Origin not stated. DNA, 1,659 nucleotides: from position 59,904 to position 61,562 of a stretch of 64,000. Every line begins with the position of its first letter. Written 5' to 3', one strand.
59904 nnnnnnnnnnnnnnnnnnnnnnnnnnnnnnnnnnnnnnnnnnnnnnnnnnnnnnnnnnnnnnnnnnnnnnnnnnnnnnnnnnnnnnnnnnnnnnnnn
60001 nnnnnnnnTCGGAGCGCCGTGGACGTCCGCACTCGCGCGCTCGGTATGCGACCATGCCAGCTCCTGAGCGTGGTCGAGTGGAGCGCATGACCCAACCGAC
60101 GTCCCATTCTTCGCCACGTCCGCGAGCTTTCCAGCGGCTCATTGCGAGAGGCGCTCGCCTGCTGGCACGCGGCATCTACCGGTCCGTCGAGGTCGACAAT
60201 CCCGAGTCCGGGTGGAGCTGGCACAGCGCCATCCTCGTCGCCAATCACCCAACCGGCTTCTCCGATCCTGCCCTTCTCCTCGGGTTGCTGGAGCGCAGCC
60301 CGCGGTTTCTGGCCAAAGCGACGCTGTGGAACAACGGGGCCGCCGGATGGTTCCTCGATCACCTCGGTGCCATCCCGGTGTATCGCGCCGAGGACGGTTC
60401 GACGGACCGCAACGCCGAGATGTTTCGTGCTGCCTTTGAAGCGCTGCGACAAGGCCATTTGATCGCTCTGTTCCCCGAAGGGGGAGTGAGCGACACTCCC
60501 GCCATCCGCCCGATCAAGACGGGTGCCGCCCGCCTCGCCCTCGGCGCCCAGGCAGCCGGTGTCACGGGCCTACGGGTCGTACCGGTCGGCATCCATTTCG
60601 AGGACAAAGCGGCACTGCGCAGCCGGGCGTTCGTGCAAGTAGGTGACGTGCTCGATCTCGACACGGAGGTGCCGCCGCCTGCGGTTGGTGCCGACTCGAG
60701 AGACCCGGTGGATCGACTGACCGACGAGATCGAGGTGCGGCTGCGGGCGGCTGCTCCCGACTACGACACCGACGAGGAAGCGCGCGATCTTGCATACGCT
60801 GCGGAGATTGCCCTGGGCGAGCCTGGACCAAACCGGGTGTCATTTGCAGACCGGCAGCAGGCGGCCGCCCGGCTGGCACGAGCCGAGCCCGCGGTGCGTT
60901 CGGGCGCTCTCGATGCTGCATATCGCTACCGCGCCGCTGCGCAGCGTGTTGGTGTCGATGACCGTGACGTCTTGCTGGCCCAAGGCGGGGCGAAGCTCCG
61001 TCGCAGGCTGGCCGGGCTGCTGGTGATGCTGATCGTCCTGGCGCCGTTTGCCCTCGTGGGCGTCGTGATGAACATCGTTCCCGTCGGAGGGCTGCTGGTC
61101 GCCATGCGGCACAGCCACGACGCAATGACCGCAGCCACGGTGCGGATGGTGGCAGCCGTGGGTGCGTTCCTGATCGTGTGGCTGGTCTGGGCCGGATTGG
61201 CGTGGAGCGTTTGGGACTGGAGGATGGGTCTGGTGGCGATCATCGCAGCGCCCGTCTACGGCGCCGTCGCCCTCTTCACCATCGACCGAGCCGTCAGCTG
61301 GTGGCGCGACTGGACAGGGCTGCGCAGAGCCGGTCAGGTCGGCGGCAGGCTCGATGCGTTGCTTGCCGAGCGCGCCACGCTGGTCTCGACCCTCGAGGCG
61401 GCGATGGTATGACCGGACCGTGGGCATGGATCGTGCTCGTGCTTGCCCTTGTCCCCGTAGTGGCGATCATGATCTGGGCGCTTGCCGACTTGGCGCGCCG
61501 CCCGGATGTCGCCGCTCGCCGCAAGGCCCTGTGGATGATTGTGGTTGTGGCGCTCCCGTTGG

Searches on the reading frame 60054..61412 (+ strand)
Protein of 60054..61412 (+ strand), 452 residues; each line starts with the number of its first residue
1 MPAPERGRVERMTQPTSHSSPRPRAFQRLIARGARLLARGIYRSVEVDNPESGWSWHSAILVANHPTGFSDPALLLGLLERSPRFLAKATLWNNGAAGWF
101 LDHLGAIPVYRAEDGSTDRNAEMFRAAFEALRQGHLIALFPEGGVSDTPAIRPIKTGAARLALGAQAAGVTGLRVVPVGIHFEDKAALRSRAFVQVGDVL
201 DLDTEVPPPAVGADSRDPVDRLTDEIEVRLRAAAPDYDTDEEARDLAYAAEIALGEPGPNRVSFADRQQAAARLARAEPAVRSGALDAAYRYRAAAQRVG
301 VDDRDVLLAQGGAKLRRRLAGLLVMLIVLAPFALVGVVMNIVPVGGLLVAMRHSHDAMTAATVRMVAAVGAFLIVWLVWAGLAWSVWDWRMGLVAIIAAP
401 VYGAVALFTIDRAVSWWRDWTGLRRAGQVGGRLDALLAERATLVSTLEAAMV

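Call 10: search_protein_families(library=pfam, proteins=[window:60054-61412:+])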
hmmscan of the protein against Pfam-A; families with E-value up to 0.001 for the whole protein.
window:60054-61412:+ (452 aa): 1 family
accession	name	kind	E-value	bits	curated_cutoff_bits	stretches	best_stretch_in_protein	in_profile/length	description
PF01553.26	Acyltransferase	-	1.3e-19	70.8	23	1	45-180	2-131/132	Acyltransferase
